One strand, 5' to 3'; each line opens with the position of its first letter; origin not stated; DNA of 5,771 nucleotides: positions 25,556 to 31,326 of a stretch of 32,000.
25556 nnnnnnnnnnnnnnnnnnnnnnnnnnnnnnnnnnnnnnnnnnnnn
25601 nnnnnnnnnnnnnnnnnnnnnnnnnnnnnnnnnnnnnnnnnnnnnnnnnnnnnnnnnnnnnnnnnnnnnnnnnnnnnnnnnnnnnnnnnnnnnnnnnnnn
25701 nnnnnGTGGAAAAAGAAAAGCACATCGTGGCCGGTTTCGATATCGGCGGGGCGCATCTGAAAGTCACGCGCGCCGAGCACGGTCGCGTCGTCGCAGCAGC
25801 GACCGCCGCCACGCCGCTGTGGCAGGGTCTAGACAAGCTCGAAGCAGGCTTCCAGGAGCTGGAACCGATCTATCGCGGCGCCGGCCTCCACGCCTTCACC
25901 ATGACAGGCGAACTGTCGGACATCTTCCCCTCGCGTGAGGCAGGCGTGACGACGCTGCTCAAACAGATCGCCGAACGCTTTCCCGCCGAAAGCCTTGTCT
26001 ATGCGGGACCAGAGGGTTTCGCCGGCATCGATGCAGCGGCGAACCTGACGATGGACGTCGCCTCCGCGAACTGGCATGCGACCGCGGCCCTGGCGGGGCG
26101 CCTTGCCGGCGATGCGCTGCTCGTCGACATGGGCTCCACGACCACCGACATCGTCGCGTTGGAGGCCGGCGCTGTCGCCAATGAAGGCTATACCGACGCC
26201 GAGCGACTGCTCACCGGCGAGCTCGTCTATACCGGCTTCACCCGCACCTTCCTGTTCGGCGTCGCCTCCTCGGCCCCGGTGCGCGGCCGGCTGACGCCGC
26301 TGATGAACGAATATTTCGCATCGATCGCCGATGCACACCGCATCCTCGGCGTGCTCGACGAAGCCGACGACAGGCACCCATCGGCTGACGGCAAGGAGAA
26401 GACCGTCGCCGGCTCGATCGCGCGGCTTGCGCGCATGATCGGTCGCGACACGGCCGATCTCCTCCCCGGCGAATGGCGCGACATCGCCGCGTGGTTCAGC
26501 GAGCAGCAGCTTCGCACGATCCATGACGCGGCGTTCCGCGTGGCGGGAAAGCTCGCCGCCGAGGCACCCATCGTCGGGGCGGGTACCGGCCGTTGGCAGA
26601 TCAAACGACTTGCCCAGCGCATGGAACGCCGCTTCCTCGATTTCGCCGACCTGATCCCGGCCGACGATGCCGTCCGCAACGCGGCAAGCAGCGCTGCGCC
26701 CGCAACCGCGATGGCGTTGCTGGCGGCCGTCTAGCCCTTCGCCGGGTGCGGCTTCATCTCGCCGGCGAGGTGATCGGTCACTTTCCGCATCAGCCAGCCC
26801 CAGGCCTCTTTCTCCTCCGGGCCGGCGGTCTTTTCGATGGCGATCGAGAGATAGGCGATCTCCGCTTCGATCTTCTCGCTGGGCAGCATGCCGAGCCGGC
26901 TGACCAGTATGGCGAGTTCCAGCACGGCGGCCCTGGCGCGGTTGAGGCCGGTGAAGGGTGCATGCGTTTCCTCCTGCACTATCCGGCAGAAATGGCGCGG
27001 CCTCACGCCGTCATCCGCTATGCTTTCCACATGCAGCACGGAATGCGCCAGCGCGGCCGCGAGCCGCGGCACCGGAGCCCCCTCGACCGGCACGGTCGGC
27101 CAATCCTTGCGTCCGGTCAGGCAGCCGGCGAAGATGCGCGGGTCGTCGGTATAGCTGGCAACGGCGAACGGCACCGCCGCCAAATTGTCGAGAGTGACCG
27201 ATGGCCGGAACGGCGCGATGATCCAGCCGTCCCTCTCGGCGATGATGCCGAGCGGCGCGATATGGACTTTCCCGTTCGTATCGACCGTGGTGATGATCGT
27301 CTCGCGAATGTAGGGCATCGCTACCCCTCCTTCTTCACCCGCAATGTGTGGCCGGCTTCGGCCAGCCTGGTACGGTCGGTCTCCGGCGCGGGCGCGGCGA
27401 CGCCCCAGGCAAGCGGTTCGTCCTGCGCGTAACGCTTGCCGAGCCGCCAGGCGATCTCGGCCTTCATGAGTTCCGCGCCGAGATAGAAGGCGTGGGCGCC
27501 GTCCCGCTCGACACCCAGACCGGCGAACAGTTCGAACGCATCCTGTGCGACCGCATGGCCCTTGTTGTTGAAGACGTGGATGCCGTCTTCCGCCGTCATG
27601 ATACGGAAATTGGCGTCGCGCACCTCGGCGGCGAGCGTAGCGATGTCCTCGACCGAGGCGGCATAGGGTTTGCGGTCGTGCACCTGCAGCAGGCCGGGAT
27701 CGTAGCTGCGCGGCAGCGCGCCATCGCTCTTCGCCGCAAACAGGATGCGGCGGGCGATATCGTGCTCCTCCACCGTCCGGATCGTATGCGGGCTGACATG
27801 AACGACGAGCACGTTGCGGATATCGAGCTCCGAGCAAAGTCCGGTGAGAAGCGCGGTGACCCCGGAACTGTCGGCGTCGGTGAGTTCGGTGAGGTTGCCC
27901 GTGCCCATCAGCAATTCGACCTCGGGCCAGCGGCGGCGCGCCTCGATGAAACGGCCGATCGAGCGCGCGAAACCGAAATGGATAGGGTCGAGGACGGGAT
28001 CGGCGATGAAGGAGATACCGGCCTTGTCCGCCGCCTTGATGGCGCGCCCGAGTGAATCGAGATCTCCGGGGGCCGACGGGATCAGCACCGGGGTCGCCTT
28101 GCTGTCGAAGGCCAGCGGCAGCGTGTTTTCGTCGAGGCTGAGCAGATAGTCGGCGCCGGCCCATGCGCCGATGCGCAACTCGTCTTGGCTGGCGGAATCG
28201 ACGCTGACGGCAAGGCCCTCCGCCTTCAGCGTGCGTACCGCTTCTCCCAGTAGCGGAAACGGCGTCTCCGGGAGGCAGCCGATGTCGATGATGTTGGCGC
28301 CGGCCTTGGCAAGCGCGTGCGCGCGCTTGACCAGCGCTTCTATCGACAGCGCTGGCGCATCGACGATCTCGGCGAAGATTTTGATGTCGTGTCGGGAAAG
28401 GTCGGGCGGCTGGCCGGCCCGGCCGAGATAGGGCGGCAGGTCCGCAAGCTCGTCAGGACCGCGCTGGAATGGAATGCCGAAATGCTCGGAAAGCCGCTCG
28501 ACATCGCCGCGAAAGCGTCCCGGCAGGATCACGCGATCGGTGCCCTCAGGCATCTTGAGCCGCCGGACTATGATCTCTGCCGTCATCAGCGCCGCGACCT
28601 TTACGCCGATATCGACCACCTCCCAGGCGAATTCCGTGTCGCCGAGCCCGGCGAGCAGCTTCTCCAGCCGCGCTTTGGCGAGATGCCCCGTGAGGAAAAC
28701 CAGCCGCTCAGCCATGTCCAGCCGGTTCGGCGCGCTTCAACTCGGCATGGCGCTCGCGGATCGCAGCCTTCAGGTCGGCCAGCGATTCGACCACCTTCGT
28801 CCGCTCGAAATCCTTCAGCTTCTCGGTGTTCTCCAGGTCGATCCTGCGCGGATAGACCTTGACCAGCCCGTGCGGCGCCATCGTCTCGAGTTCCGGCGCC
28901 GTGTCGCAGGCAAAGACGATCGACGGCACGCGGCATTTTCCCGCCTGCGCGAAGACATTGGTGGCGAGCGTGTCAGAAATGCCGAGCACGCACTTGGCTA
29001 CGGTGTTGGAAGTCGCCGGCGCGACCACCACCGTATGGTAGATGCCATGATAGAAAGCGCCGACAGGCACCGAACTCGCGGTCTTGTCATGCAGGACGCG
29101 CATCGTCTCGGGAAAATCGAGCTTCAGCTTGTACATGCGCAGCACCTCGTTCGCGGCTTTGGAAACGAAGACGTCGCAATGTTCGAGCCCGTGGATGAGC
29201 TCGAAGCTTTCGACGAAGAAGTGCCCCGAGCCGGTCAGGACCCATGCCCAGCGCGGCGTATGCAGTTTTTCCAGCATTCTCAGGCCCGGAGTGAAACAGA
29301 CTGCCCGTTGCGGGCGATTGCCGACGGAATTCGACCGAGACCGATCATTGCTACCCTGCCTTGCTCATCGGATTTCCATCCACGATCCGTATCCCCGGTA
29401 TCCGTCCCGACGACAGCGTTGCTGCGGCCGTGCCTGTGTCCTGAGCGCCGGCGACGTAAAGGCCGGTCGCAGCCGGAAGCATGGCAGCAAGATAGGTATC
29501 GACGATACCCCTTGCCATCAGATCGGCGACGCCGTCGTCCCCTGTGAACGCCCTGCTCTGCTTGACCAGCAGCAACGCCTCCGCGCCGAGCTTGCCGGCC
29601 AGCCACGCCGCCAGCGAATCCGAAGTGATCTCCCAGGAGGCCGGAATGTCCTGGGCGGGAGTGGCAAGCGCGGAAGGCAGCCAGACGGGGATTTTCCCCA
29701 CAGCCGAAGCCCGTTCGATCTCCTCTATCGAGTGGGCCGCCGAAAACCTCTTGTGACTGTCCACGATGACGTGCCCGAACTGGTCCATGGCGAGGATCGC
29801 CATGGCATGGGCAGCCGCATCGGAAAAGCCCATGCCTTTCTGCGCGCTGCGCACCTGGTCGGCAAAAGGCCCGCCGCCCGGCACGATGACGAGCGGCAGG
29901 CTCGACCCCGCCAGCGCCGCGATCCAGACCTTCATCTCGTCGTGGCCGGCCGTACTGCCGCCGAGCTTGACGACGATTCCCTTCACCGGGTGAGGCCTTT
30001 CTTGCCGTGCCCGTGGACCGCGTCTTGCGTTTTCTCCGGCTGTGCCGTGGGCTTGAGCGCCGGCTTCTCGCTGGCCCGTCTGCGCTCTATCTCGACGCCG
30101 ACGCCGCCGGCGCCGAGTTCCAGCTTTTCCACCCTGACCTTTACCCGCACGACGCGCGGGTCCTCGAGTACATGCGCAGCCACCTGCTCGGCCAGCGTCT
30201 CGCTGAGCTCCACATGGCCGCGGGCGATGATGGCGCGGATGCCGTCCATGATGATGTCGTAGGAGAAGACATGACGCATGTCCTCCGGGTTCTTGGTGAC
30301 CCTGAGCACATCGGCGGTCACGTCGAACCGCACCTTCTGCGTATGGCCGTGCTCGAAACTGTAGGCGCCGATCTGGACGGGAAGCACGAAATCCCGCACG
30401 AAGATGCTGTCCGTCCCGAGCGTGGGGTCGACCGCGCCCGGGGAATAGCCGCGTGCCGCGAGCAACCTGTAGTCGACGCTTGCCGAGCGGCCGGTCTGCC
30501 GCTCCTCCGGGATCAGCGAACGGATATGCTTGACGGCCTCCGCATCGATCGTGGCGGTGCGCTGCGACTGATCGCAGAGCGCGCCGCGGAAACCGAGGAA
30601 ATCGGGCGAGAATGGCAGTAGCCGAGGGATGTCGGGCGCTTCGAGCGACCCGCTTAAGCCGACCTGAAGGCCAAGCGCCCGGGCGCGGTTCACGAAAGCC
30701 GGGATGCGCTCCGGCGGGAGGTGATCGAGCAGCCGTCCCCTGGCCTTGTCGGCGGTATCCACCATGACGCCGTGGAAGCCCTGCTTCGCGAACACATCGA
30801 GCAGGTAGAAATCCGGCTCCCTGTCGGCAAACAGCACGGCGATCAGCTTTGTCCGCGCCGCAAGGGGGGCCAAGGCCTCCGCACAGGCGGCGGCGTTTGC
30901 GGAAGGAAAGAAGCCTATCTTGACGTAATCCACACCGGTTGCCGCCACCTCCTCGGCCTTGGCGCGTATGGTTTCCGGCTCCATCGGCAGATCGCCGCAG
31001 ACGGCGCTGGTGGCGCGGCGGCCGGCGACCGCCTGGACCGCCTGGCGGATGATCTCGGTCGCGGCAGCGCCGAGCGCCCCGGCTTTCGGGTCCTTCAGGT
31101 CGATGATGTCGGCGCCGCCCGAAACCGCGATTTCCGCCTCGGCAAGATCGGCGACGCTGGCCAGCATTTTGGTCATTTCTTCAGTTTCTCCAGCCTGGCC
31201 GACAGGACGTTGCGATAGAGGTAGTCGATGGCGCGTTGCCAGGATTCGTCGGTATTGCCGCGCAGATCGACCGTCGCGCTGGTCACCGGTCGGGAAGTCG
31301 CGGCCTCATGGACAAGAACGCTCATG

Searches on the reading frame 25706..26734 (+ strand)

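Call 9: search_protein_families(library=ncbifam, proteins=[window:25706-26734:+], max_evalue=0.00001)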
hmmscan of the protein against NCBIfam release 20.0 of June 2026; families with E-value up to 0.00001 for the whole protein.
window:25706-26734:+ (342 aa): 2 families
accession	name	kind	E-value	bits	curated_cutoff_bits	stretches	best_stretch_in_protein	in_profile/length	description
TIGR03123.1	one_C_unchar_1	hypoth_equivalog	6e-95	318.2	244.1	1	10-340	2-326/327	probable H4MPT-linked C1 transfer pathway protein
NF040623.1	MfnF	equivalog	3.6e-41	141.4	520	1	8-296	2-286/324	(4-{4-[2-(gamma-L-glutamylamino)ethyl]phenoxymethyl}furan-2-yl)methanamine synthase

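Call 10: search_protein_families(library=pfam, proteins=[window:25706-26734:+], max_evalue=0.001)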
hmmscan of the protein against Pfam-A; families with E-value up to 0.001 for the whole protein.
window:25706-26734:+ (342 aa): 1 family
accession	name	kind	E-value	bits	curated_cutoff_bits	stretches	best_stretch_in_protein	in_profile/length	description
PF01968.24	Hydantoinase_A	-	1.1e-16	61.4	22.9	1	63-307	4-264/291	Hydantoinase/oxoprolinase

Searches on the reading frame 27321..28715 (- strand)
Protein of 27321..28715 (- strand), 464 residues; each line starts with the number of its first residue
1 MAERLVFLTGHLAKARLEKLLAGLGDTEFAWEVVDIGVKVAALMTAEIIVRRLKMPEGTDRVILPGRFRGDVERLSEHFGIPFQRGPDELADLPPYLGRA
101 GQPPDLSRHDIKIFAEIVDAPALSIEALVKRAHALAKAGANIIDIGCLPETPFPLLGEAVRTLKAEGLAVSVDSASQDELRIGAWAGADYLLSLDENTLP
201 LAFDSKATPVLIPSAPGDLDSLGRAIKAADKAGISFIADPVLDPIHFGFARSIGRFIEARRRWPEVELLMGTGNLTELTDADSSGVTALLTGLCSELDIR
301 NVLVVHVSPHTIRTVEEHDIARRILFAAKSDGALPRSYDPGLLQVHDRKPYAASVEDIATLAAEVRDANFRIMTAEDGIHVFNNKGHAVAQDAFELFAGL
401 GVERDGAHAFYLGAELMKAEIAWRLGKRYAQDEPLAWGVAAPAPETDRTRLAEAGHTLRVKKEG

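Call 9: search_protein_families(library=ncbifam, proteins=[window:27321-28715:-], max_evalue=0.00001)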
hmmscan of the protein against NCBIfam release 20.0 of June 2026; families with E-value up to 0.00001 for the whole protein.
window:27321-28715:- (464 aa): 1 family
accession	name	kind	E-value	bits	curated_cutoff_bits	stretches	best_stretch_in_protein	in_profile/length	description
TIGR00284.1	TIGR00284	hypoth_equivalog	3.4e-55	187.5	256.65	2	111-435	152-497/497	dihydropteroate synthase-like protein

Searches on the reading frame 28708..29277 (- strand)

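Call 9: search_protein_families(library=ncbifam, proteins=[window:28708-29277:-], max_evalue=0.00001)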
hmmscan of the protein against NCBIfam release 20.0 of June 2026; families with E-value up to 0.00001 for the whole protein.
window:28708-29277:- (189 aa): 2 families
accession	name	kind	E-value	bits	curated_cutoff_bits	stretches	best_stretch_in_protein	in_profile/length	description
TIGR02700.1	flavo_MJ0208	hypoth_equivalog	7.4e-28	97.4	251.35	1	10-127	2-133/234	dihydromethanopterin reductase (acceptor)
TIGR02699.1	archaeo_AfpA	hypoth_equivalog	1.5e-26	93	192.45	1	10-170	2-171/174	archaeoflavoprotein AfpA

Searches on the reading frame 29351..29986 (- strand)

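Call 9: search_protein_families(library=ncbifam, proteins=[window:29351-29986:-], max_evalue=0.00001)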
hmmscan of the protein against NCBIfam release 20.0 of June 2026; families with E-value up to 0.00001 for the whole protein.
window:29351-29986:- (211 aa): 1 family
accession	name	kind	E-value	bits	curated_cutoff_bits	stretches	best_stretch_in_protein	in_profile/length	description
NF040622.1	MfnE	equivalog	5.9e-19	68.6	300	1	5-141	3-140/211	[5-(aminomethyl)furan-3-yl]methyl phosphate kinase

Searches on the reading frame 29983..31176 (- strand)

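Call 9: search_protein_families(library=ncbifam, proteins=[window:29983-31176:-], max_evalue=0.00001)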
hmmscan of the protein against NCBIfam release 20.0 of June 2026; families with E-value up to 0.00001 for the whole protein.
window:29983-31176:- (397 aa): 7 families
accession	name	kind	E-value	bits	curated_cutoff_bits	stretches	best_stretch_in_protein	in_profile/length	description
NF002576.0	PRK02227.1-5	equivalog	1.8e-87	292.5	297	1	1-232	1-233/236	hypothetical protein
NF002574.0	PRK02227.1-2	subfamily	7.1e-54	182.6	286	1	1-226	1-227/233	hypothetical protein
NF002575.0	PRK02227.1-3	equivalog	9.7e-38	130.2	304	1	3-220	2-230/233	(5-formylfuran-3-yl)methyl phosphate synthase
NF002573.0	PRK02227.1-1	equivalog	1.5e-34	119.4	341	1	4-222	3-234/236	(5-formylfuran-3-yl)methyl phosphate synthase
TIGR00525.1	folB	equivalog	2.1e-13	50.7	72.15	1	257-353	2-100/116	dihydroneopterin aldolase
TIGR00526.1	folB_dom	domain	7.4e-13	48.8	45.05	1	256-368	2-120/122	FolB domain-containing protein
NF008614.0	PRK11593.1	equivalog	5.1e-07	30.1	184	1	256-367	2-116/119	bifunctional dihydroneopterin aldolase/7,8-dihydroneopterin epimerase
